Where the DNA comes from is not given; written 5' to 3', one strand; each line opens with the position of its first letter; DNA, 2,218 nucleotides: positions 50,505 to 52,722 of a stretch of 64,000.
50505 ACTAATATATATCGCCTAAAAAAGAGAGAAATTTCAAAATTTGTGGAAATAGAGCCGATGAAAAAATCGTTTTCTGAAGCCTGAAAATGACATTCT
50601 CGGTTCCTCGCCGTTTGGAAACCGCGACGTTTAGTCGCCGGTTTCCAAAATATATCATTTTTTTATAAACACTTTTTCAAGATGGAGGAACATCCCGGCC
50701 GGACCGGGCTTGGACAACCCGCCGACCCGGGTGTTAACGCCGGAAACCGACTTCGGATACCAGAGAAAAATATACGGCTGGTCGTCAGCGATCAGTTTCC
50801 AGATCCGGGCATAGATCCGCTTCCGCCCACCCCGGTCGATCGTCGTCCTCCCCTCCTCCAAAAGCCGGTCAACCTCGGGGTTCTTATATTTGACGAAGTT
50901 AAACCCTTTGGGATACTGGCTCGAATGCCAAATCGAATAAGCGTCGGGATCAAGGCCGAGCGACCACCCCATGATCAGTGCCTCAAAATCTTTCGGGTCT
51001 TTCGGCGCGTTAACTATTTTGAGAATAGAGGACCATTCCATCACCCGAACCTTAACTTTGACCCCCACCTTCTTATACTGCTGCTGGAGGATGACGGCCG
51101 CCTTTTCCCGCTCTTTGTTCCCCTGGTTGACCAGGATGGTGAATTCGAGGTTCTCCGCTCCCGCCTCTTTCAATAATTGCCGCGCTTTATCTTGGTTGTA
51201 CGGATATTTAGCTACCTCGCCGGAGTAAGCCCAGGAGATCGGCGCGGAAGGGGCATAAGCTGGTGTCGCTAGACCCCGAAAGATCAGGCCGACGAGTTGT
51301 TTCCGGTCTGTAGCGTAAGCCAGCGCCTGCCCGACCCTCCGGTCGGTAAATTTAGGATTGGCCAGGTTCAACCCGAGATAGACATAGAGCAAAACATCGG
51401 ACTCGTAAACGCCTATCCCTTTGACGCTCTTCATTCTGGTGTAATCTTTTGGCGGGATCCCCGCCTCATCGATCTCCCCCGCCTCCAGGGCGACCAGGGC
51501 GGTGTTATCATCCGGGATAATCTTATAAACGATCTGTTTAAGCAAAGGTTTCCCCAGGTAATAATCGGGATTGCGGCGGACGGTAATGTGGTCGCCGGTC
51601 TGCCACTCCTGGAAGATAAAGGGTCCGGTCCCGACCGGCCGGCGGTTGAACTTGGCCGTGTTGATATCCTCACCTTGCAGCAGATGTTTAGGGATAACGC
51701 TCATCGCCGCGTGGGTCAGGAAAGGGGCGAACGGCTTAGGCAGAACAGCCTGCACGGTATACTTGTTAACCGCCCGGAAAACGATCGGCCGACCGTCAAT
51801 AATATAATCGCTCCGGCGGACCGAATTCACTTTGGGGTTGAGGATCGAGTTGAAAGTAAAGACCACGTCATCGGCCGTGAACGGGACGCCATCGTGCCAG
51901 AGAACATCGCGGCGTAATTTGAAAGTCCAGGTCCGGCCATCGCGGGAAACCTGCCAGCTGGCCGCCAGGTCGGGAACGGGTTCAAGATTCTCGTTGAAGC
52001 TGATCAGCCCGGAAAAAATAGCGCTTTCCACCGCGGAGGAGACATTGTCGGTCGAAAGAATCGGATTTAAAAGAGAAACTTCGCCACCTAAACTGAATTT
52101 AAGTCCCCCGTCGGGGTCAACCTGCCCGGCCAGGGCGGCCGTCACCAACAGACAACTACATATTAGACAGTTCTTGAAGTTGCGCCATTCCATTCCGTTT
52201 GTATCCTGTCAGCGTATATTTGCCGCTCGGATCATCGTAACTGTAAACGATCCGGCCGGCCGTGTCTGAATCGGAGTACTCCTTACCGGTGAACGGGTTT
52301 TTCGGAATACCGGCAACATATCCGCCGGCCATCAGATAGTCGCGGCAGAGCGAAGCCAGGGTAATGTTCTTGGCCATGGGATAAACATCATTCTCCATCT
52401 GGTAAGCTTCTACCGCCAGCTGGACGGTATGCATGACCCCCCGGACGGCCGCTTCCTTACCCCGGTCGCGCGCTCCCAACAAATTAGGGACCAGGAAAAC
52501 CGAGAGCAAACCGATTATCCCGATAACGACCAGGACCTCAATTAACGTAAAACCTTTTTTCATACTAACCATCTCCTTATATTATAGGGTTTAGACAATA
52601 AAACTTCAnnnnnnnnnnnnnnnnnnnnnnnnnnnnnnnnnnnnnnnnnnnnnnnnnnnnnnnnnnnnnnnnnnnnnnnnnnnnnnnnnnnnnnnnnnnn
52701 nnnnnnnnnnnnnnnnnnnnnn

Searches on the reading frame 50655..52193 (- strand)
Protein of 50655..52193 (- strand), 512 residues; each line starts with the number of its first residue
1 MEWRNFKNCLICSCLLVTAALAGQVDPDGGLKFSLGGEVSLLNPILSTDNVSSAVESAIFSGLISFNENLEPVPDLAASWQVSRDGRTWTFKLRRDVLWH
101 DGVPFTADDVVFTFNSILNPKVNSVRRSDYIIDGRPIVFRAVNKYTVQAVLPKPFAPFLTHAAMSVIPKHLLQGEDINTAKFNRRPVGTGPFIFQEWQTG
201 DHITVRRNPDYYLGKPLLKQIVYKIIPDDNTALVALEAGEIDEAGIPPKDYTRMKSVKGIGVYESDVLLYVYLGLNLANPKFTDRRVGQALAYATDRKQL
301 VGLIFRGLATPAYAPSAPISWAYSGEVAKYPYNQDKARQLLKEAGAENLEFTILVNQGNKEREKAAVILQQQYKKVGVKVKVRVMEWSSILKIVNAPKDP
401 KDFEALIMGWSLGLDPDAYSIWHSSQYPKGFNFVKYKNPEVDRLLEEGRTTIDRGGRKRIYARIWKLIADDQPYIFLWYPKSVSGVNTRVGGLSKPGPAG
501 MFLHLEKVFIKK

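Call 3: search_protein_families(library=pfam, proteins=[window:50655-52193:-], max_evalue=0.1)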
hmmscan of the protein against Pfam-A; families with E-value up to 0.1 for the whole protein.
window:50655-52193:- (512 aa): 1 family
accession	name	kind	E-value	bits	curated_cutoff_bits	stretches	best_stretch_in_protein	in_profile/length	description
PF00496.27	SBP_bac_5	-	8.1e-101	338.2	32.4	1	71-424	1-361/368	Bacterial extracellular solute-binding proteins, family 5 Middle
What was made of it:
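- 50655..52193 (-): dppA-like solute-binding protein gene (upstream flank). Pfam SBP_bac_5, E 8e-101 (call 3).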

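Call 84: find_related_loci(query=window:50655-52193:-, collection=metagenome_contigs, flank=8000)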
Query window:50655-52193:- (512 aa) in metagenome_contigs; peptide patterns used: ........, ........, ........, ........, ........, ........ (x = any residue, [..] = any of these).
599 stretches matched a pattern (row limit reached: there are more); 544 encode a relative of the query (tblastn E <= 1e-3); the best 80 are kept; 80 distinct loci.
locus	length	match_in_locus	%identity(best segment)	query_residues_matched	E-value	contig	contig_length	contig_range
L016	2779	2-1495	77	15-512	0e+0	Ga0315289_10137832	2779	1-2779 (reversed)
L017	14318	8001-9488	77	12-512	0e+0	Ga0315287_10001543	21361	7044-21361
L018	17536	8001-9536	74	1-512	0e+0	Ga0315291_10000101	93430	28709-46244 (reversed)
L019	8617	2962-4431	76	23-512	0e+0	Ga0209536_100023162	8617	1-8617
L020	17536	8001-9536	72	9-512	0e+0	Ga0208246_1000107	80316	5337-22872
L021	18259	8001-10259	74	23-512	0e+0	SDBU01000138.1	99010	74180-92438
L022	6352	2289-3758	74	23-512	0e+0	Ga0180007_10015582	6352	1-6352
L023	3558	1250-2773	74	7-512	0e+0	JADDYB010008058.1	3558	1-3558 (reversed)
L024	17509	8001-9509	74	8-510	0e+0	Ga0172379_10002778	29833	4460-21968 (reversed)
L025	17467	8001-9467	74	24-512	0e+0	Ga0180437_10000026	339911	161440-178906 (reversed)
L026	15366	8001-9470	73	23-512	0e+0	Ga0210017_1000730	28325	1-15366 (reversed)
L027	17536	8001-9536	72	1-512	0e+0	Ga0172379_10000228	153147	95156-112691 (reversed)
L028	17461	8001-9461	72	26-512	0e+0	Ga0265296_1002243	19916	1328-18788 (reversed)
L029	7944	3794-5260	75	24-512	0e+0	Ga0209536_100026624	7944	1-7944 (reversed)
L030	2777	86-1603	65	24-512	0e+0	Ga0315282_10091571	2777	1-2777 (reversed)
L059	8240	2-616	79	308-512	2e-106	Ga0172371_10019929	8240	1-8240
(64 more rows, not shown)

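Call 89: search_protein_families(library=pfam, proteins=[L022:3771-5495:-, L021:11273-13228:-, L029:5268-5846:-, L028:10387-11076:+, L028:11135-11737:+, L027:9601-10731:+, L024:9568-10218:+, L019:4739-5179:-, L059:1805-4258:-], max_evalue=0.01)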
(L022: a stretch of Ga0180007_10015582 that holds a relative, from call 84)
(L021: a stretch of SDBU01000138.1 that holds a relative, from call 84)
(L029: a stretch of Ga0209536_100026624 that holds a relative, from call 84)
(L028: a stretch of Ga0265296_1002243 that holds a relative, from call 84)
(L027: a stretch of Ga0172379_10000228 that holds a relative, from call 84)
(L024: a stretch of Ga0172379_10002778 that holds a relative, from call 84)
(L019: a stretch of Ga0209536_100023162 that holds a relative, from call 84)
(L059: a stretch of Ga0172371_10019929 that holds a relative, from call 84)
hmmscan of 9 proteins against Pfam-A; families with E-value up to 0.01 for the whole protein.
L022:3771-5495:- (574 aa): 7 families
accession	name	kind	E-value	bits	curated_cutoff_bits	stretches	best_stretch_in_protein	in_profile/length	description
PF13412.12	HTH_24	-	6.2e-05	22.9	21.9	0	442-474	7-39/48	Winged helix-turn-helix DNA-binding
PF12802.13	MarR_2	-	6.3e-05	23.5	27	0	99-125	17-43/61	MarR family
PF13404.12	HTH_AsnC-type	-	0.00045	20.4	27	0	443-470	8-35/42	AsnC-type helix-turn-helix domain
PF08281.18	Sigma70_r4_2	-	0.00061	19.8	25.7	0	451-474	25-48/54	Sigma-70, region 4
PF04545.22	Sigma70_r4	-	0.0021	17.9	24.1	0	103-131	21-49/50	Sigma-70, region 4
PF13592.12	HTH_33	-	0.005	16.9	25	0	247-275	3-31/60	Winged helix-turn helix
PF13565.12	HTH_32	-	0.0067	17.4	33.7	0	525-553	44-73/73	Homeodomain-like domain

L021:11273-13228:- (651 aa): 2 families
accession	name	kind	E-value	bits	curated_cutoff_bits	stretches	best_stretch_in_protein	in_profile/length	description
PF13412.12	HTH_24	-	0.00076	19.4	21.9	0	522-550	9-37/48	Winged helix-turn-helix DNA-binding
PF05066.19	HARE-HTH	-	0.0018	19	25.9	0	598-638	10-51/71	HB1, ASXL, restriction endonuclease HTH domain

L029:5268-5846:- (192 aa): 0 families

L028:10387-11076:+ (229 aa): 0 families

L028:11135-11737:+ (200 aa): 0 families

L027:9601-10731:+ (376 aa): 0 families

L024:9568-10218:+ (216 aa): 1 family
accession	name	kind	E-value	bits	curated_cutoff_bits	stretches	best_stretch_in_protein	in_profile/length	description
PF24587.1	DUF7612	-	0.0026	18.1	27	1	114-175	73-129/132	Domain of unknown function (DUF7612)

L019:4739-5179:- (146 aa): 0 families

L059:1805-4258:- (817 aa): 14 families
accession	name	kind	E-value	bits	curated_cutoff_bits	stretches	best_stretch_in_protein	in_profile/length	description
PF14559.12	TPR_19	-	3.3e-14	53.4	25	2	89-144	1-53/68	Tetratricopeptide repeat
PF12895.13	ANAPC3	-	1.4e-13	51.4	27.2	2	64-140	7-80/82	Anaphase-promoting complex, cyclosome, subunit 3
PF13428.12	TPR_14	-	5e-10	39.5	23.5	1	120-150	5-35/44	Tetratricopeptide repeat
PF13424.12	TPR_12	-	9.1e-10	39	30.1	2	82-145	6-74/77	Tetratricopeptide repeat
PF00515.34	TPR_1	-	9.8e-08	31.9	27.8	1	122-148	7-33/34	Tetratricopeptide repeat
PF13181.12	TPR_8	-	9.6e-07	28.9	25.7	1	120-148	5-33/34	Tetratricopeptide repeat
PF13432.12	TPR_16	-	1.5e-06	28.9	32.7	0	120-166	1-44/65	Tetratricopeptide repeat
PF13176.12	TPR_7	-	2.2e-06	27.8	27.9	1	122-149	5-32/36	Tetratricopeptide repeat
PF13174.12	TPR_6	-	2.3e-06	28.3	26.3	1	120-148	4-32/33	Tetratricopeptide repeat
PF07719.23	TPR_2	-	3.6e-06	27.1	27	1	121-148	6-33/34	Tetratricopeptide repeat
PF07721.20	TPR_4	-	0.00025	21.8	27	0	228-247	5-24/26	Tetratricopeptide repeat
PF13374.12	TPR_10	-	0.00095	19.6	27.5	0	84-105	7-28/42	Tetratricopeptide repeat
PF25058.1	ARM_TT21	-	0.0014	19.1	27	0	82-163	60-138/155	Tetratricopeptide repeat protein 21 ARM repeat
PF20308.4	TPR-S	-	0.0061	17.6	27.6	0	78-162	17-101/102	Tetratricopeptide Repeats-Sensor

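Call 101: list_cluster_members(proteins=[window:50655-52193:-, window:46774-47679:-, window:48407-50503:-, window:47733-48248:-])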
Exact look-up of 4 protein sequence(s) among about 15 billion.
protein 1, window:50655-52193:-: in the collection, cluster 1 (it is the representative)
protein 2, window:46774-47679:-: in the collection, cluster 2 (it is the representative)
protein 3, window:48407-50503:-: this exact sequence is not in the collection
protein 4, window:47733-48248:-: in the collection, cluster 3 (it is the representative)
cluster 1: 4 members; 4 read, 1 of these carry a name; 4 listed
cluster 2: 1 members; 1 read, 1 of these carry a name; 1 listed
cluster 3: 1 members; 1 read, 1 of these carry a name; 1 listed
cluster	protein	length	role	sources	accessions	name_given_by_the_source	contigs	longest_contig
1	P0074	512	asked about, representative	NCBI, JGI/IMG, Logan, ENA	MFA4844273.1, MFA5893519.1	MAG: peptide-binding protein [Candidatus Margulisiibacteriota bacterium]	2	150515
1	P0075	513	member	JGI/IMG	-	-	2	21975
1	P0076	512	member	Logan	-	-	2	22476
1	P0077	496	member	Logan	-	-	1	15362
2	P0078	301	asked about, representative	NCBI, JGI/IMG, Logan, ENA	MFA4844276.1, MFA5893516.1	MAG: ABC transporter permease [Candidatus Margulisiibacteriota bacterium]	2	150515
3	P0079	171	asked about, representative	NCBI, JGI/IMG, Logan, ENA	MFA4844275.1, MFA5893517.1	MAG: hypothetical protein WC632_04905 [Candidatus Margulisiibacteriota bacterium]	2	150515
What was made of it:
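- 50655..52193 (-): NCBI names the identical protein 'peptide-binding protein' (call 101).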

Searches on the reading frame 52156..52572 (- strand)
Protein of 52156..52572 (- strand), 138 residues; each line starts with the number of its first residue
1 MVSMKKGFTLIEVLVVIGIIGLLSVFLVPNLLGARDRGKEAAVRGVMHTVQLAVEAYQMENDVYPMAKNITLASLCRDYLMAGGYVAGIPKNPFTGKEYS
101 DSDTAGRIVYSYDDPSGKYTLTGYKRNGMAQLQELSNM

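Call 3: search_protein_families(library=pfam, proteins=[window:52156-52572:-], max_evalue=0.1)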
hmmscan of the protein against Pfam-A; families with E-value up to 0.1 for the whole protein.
window:52156-52572:- (138 aa): 3 families
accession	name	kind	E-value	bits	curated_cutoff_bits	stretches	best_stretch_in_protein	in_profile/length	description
PF07963.17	N_methyl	-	1.1e-06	28.4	21.2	1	4-27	3-26/27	Prokaryotic N-terminal methylation motif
PF08334.16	T2SSG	-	0.013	15.9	21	1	30-99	1-74/108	Type II secretion system (T2SS), protein G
PF13075.11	DUF3939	-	0.051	14.2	21.3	1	43-94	72-123/134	Protein of unknown function (DUF3939)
